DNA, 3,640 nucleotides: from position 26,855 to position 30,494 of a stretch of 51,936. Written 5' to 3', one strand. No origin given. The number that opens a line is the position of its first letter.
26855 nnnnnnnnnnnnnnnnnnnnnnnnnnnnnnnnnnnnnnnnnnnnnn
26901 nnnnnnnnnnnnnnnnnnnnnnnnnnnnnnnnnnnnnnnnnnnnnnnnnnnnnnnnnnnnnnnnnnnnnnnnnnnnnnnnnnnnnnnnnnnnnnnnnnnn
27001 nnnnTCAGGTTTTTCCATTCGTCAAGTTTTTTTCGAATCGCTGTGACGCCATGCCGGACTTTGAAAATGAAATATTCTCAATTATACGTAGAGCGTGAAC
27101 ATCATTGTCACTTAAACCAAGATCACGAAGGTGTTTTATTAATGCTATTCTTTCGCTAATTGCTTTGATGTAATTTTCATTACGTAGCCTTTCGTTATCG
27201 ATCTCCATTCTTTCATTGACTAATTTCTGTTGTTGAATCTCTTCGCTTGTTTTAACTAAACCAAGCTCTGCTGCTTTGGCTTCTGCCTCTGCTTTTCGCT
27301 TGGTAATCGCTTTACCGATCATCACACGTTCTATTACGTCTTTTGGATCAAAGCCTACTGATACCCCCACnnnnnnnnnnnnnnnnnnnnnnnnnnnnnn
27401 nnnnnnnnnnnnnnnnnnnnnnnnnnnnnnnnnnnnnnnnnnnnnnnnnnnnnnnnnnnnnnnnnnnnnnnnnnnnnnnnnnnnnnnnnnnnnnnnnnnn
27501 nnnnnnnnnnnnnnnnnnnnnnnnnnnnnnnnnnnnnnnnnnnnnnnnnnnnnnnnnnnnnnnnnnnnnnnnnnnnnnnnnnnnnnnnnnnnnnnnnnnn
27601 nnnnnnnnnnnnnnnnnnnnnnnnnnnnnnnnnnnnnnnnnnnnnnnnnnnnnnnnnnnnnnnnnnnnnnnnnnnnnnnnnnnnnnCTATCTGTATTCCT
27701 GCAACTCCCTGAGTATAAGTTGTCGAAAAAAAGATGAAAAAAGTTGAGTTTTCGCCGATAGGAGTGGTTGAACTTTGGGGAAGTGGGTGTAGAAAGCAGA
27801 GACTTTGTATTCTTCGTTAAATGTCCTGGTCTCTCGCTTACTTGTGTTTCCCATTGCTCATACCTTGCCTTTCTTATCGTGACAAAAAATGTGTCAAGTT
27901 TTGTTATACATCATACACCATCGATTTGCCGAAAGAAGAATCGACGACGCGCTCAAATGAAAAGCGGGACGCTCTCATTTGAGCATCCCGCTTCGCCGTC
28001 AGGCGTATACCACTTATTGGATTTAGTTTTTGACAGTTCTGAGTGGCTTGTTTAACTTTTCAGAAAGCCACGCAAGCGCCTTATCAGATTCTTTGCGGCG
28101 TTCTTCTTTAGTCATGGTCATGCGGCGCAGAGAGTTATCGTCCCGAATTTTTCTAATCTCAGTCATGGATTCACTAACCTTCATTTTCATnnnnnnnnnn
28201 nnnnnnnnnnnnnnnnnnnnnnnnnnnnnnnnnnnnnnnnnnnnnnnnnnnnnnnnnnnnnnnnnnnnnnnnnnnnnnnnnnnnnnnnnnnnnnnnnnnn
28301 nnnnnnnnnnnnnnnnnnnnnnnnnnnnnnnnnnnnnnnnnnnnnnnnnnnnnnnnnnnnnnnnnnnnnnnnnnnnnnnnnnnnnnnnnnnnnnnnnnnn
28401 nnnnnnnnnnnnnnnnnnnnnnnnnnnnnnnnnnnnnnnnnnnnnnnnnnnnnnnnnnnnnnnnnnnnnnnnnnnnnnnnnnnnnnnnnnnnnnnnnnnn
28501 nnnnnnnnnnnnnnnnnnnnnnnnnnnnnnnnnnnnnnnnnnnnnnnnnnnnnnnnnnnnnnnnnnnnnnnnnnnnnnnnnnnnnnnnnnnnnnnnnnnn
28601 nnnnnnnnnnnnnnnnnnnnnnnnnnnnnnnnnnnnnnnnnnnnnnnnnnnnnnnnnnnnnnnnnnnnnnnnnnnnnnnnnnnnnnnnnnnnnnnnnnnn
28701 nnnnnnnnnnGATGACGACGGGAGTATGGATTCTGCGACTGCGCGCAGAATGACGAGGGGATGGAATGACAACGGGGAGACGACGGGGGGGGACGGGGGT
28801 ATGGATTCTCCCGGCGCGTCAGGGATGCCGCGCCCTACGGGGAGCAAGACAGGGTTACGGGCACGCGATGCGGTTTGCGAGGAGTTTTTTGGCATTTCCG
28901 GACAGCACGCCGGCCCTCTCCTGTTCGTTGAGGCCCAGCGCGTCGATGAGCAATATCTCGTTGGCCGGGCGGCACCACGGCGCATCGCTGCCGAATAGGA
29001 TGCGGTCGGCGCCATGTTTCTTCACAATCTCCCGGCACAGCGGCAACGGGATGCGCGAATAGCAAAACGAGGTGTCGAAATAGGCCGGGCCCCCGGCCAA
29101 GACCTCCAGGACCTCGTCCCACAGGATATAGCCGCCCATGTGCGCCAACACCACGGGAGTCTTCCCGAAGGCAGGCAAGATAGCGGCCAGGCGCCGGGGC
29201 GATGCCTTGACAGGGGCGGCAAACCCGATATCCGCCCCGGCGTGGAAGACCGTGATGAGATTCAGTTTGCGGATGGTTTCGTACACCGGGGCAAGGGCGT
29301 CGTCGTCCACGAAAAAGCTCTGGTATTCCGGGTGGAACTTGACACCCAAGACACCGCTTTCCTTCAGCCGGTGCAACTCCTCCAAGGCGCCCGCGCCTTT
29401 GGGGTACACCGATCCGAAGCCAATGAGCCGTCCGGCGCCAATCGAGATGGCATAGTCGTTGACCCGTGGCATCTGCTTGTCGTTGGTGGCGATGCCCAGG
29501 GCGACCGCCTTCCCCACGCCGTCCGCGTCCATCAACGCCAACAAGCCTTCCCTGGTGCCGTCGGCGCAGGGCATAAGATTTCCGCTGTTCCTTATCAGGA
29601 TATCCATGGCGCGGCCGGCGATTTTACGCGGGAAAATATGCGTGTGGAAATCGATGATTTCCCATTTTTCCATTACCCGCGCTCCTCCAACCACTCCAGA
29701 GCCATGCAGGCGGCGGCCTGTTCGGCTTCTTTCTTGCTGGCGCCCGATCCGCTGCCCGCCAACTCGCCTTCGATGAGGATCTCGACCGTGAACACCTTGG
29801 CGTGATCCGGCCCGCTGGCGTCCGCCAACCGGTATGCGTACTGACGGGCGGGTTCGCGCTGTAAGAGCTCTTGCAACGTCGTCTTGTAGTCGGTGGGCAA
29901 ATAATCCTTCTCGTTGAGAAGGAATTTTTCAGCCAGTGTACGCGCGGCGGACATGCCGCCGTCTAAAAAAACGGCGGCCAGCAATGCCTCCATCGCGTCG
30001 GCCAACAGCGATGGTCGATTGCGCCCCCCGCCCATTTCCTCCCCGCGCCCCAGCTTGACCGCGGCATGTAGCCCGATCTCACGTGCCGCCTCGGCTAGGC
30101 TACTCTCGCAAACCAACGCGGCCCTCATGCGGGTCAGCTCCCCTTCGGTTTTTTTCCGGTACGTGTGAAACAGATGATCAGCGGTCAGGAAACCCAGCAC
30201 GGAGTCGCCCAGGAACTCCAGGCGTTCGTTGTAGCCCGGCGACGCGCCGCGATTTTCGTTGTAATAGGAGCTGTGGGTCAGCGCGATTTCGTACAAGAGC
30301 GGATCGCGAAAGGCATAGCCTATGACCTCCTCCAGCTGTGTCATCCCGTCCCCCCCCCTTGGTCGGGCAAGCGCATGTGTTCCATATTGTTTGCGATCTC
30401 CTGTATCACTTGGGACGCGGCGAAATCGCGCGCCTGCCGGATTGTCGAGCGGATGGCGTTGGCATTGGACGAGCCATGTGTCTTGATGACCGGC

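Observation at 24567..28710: AT-rich ~4.1 kb accessory island with two RNase toxins, a KilA-N protein and three orphan ORFs, but no integrase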

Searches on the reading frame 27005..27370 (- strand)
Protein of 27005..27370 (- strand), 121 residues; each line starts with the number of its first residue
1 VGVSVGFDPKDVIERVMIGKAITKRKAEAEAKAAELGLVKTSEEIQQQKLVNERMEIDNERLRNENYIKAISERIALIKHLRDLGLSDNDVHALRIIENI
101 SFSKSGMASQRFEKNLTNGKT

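Call 3: search_protein_families(library=pfam, proteins=[window:27005-27370:-], max_evalue=0.01)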
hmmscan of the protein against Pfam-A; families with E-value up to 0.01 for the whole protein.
window:27005-27370:- (121 aa): 0 families

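Call 4: search_protein_families(library=padloc, proteins=[window:27005-27370:-], max_evalue=0.01)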
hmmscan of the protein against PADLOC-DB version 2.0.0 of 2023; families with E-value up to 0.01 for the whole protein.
window:27005-27370:- (121 aa): 0 families

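Call 5: search_protein_families(library=ncbifam, proteins=[window:27005-27370:-], max_evalue=0.01)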
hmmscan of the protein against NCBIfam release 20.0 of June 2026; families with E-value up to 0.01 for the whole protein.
window:27005-27370:- (121 aa): 0 families

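Call 6: search_protein_families(library=phrogs, proteins=[window:27005-27370:-], max_evalue=0.01)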
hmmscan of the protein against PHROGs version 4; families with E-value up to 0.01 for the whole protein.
window:27005-27370:- (121 aa): 2 families
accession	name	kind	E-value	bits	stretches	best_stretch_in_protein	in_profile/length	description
phrog_2525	-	unknown function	0.00095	20.7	1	22-94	31-100/110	-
phrog_9667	-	head and packaging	0.0064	17.1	1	8-94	202-288/383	virion structural protein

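Call 12: find_encoding_contigs(protein=window:27005-27370:-, flank=10000, max_places=10)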
Protein window:27005-27370:- (121 aa): 2 contigs read that carry it; 2 places shown.
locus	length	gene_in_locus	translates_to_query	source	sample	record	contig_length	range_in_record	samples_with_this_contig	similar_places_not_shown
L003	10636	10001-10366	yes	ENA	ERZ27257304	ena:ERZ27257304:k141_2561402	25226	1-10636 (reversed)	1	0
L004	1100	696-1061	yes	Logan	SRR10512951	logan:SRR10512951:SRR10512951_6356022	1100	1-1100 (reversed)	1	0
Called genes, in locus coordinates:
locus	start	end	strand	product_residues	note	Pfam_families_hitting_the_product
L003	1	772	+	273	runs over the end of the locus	PF22435:MRM3-like_sub_bind, PF00588:SpoU_methylase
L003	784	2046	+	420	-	PF02481:DNA_processg_A, PF17782:WHD_DprA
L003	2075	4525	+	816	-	PF01751:Toprim, PF01131:Topoisom_bac, PF01396:Zn_ribbon_Top1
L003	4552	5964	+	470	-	PF01134:GIDA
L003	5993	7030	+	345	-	PF02504:FA_synthesis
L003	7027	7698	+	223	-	PF14622:Ribonucleas_3_3, PF00636:Ribonuclease_3, PF00035:dsrm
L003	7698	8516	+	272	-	PF04909:Amidohydro_2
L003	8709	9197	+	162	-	PF01850:PIN (weak), PF13470:PIN_3 (weak)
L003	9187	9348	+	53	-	-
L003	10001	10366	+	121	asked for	-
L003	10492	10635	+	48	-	?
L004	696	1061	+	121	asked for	-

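Call 20: find_homologous_proteins(query=window:27005-27370:-, max_evalue=0.001)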
Query window:27005-27370:- (121 aa): 1 proteins with E <= 0.001 among 32 candidates.
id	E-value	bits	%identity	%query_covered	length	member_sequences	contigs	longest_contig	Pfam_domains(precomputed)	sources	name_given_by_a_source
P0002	8.3e-57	208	100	87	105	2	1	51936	-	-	-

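Call 70: search_protein_families(library=pfam, proteins=[window:27005-27370:-], max_evalue=10)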
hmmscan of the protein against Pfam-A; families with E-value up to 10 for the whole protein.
window:27005-27370:- (121 aa): 2 families
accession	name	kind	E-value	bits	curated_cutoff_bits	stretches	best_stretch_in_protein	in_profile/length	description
PF01924.21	HypD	-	0.19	11.2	25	1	3-69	208-273/351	Hydrogenase formation hypA family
PF21650.2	DnaG_cat_HB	-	0.43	11.1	27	1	52-79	10-37/63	DNA primase DnaG, catalytic core, helical bundle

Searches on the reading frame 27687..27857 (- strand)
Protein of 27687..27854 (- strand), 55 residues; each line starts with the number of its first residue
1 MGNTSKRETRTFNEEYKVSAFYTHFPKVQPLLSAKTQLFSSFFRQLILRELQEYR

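Call 3: search_protein_families(library=pfam, proteins=[window:27687-27854:-], max_evalue=0.01)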
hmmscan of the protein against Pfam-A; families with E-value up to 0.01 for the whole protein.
window:27687-27854:- (55 aa): 0 families

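Call 5: search_protein_families(library=ncbifam, proteins=[window:27687-27854:-], max_evalue=0.01)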
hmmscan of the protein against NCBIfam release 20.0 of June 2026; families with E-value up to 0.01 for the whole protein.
window:27687-27854:- (55 aa): 0 families

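Call 6: search_protein_families(library=phrogs, proteins=[window:27687-27854:-], max_evalue=0.01)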
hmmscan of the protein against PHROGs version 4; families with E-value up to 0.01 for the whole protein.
window:27687-27854:- (55 aa): 0 families

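Call 70: search_protein_families(library=pfam, proteins=[window:27690-27857:-], max_evalue=10)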
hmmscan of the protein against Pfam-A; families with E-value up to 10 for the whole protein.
seq(56 aa): 0 families

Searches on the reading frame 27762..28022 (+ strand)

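Call 70: search_protein_families(library=pfam, proteins=[window:27762-28022:+], max_evalue=10)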
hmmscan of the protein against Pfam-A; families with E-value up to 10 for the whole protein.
seq(87 aa): 1 family
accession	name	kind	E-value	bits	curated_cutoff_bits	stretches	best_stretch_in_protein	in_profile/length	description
PF23820.1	DUF7190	-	0.16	12.5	27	1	37-79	10-53/66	Family of unknown function (DUF7190)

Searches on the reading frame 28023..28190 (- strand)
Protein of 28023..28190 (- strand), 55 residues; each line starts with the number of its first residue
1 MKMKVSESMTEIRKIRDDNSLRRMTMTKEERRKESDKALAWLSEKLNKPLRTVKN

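Call 3: search_protein_families(library=pfam, proteins=[window:28023-28190:-], max_evalue=0.01)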
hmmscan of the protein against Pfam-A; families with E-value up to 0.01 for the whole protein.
window:28023-28190:- (55 aa): 0 families

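Call 4: search_protein_families(library=padloc, proteins=[window:28023-28190:-], max_evalue=0.01)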
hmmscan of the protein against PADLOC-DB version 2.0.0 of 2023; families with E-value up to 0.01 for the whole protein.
window:28023-28190:- (55 aa): 0 families

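Call 5: search_protein_families(library=ncbifam, proteins=[window:28023-28190:-], max_evalue=0.01)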
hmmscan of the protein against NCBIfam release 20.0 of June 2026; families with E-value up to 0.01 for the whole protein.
window:28023-28190:- (55 aa): 0 families

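Call 6: search_protein_families(library=phrogs, proteins=[window:28023-28190:-], max_evalue=0.01)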
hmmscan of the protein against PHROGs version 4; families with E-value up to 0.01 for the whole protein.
window:28023-28190:- (55 aa): 0 families

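Call 50: search_solved_structures(query=A3, max_evalue=10)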
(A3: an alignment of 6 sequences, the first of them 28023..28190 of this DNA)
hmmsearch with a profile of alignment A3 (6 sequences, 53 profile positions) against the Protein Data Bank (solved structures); distinct sequences matched with E-value up to 10: 10.
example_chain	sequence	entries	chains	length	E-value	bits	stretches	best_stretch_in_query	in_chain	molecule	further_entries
4rv1_A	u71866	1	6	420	1.2e-12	50.4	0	20-38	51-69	Engineered Protein OR497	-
4hxt_A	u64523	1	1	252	2.1e-08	36.9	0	20-38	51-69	De Novo Protein OR329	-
3p5j_B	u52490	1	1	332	0.2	14.5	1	16-48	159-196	Ribonuclease H2 subunit B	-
3kio_B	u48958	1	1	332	0.2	14.5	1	16-48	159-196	Ribonuclease H2 subunit B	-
9hmf_M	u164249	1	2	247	0.26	14.1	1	18-38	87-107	Chemotaxis protein MotB, putative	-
6ykm_F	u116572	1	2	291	0.34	13.8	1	18-38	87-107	Chemotaxis protein MotB, putative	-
6ykp_F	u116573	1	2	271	0.6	13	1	18-38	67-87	Chemotaxis protein MotB, putative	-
6ykr_F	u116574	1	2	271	0.6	13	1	18-38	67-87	Chemotaxis protein MotB, putative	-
9fia_Bk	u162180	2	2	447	1.2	12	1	6-34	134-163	Mitochondrial ribosomal protein, mS26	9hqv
2crn_A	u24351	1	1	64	1.8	11.5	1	30-47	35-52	UBASH3A protein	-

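Call 70: search_protein_families(library=pfam, proteins=[window:28023-28184:-], max_evalue=10)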
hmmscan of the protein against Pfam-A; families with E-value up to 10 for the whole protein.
window:28023-28184:- (53 aa): 0 families

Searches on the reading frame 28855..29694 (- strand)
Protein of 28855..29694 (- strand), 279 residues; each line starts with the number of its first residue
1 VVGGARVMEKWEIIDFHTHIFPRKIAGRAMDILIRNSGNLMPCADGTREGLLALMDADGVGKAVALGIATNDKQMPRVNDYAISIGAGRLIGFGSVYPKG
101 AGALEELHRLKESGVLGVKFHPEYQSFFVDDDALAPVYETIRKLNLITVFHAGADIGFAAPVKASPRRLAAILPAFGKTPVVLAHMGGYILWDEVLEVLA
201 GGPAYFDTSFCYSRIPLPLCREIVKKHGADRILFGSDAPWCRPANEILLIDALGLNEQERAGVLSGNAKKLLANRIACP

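Call 3: search_protein_families(library=pfam, proteins=[window:28855-29694:-], max_evalue=0.01)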
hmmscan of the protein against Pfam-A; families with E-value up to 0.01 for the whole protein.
window:28855-29694:- (279 aa): 1 family
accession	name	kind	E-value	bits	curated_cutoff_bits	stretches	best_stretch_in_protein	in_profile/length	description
PF04909.20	Amidohydro_2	-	6.5e-32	111.9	26.4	1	14-272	1-287/289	Amidohydrolase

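Call 13: find_related_loci(query=window:28855-29673:-, collection=genome_contigs, flank=10000)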
Query window:28855-29673:- (272 aa) in genome_contigs; peptide patterns used: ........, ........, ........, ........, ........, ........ (x = any residue, [..] = any of these).
288 stretches matched a pattern; 164 encode a relative of the query (tblastn E <= 1e-3); the best 80 are kept; 80 distinct loci.
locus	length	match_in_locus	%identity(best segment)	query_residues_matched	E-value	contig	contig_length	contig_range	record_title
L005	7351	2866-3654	62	5-267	1e-106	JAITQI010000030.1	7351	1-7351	MAG: Oscillospiraceae bacterium isolate Pq454_bin66 k119_1384414, whole genome shotgun sequence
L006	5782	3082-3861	57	6-265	6e-93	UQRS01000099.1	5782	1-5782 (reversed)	uncultured Ruminococcaceae bacterium isolate UMGS577 genome assembly, contig: NODE_4455_length_5782_cov_6.507770, whole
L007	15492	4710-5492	57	5-265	3e-92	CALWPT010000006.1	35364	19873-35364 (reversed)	MAG: uncultured Clostridia bacterium isolate E21__bin35 genome assembly, contig: E21__k127_8760361, whole genome shotgun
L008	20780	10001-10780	56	6-265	5e-92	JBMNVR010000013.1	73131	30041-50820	MAG: Candidatus Howiella sp. isolate SBF912SR2HQ0055 scaffold_1445_c1, whole genome shotgun sequence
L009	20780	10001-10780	53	6-265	9e-91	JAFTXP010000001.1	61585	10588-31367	MAG: Clostridia bacterium isolate RGIG4242 Roe_deer_Colon-4__c9, whole genome shotgun sequence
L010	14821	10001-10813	53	2-271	8e-88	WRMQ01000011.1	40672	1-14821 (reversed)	MAG: Oscillospiraceae bacterium isolate Th196P3bin85 Ga0099364_10001349, whole genome shotgun sequence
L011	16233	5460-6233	51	7-265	8e-84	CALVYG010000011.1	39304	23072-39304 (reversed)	MAG: uncultured Clostridia bacterium isolate BRZ_LD__bin84 genome assembly, contig: BRZ_LD__NODE_668_length_39304_cov_5.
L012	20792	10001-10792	50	4-266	5e-82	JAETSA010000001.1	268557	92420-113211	MAG: Bacillota bacterium isolate S31_Bin1 scaffold_27, whole genome shotgun sequence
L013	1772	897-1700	50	6-272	1e-84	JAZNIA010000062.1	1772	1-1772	MAG: Congzhengia sp. isolate T1900044688_TS20190154.MAGScoT_cleanbin_000017 SGB_1739_k141_1098717, whole genome shotgun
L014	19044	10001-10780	51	6-265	5e-80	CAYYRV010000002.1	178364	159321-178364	MAG TPA_asm: uncultured Defluviitaleaceae bacterium isolate SRP242652_co2_120 genome assembly, contig: NODE_75_length_17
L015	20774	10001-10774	53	7-265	2e-79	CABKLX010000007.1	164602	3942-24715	uncultured Clostridiales bacterium isolate MGYG-HGUT-01271 genome assembly, contig: NODE_23_length_164602_cov_20.4999, w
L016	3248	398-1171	52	7-265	9e-80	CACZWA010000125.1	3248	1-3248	MAG: uncultured Ruminococcus sp. isolate RUG12999 genome assembly, contig: RUG12999_asm_125, whole genome shotgun sequen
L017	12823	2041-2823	49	6-265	2e-78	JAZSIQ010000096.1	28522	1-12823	MAG: Acutalibacteraceae bacterium isolate T1900044569_TS20190035.MAGScoT_cleanbin_000021 SGB_428_k141_2714420, whole gen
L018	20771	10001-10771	49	6-263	6e-78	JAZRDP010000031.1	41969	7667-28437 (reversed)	MAG: Acutalibacteraceae bacterium isolate T1900045506_YK20190200.MAGScoT_cleanbin_000013 SGB_7530_k141_3166470, whole ge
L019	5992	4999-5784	49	3-265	2e-77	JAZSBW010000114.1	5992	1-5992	MAG: Clostridia bacterium isolate T1900044924_TS20190390.MAGScoT_cleanbin_000009 SGB_3368_k141_92622, whole genome shotg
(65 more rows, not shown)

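Call 15: find_encoding_contigs(protein=window:28855-29673:-, flank=8000, max_places=10)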
Protein window:28855-29673:- (272 aa): 1 contig read that carries it; 1 place shown.
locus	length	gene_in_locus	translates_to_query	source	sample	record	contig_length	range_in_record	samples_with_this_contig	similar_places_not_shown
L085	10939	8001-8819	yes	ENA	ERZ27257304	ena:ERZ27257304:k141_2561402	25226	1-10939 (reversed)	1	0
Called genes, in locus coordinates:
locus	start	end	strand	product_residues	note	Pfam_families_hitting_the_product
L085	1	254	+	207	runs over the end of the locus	-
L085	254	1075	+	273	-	PF22435:MRM3-like_sub_bind, PF00588:SpoU_methylase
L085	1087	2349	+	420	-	PF02481:DNA_processg_A, PF17782:WHD_DprA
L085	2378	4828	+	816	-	PF01751:Toprim, PF01131:Topoisom_bac, PF01396:Zn_ribbon_Top1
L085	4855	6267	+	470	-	PF01134:GIDA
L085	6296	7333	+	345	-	PF02504:FA_synthesis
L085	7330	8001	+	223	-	PF14622:Ribonucleas_3_3, PF00636:Ribonuclease_3, PF00035:dsrm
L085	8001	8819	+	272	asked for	PF04909:Amidohydro_2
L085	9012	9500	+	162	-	PF01850:PIN (weak), PF13470:PIN_3 (weak)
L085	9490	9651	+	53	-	-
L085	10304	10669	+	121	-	-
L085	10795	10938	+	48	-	?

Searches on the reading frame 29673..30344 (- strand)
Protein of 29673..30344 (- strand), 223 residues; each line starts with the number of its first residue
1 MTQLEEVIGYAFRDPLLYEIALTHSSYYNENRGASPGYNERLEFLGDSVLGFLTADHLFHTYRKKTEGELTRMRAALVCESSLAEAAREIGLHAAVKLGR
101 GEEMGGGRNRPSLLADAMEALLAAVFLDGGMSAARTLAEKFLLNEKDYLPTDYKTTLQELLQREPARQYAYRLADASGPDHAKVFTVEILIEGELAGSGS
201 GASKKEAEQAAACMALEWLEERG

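Call 16: find_encoding_contigs(protein=window:29673-30344:-, flank=8000, max_places=10)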
Protein window:29673-30344:- (223 aa): 1 contig read that carries it; 1 place shown.
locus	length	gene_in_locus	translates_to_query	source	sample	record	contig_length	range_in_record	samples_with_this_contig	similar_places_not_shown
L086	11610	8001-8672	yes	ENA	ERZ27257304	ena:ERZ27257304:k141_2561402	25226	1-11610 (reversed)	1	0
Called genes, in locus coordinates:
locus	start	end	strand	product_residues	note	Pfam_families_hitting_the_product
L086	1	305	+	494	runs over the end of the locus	PF01336:tRNA_anti-codon, PF00152:tRNA-synt_2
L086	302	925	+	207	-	-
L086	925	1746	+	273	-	PF22435:MRM3-like_sub_bind, PF00588:SpoU_methylase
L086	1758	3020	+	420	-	PF02481:DNA_processg_A, PF17782:WHD_DprA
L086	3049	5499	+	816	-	PF01751:Toprim, PF01131:Topoisom_bac, PF01396:Zn_ribbon_Top1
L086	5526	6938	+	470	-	PF01134:GIDA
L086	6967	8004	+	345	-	PF02504:FA_synthesis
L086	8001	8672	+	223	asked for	PF14622:Ribonucleas_3_3, PF00636:Ribonuclease_3, PF00035:dsrm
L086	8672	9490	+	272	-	PF04909:Amidohydro_2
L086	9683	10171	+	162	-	PF01850:PIN (weak), PF13470:PIN_3 (weak)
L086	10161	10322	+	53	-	-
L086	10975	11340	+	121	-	-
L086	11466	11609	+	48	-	?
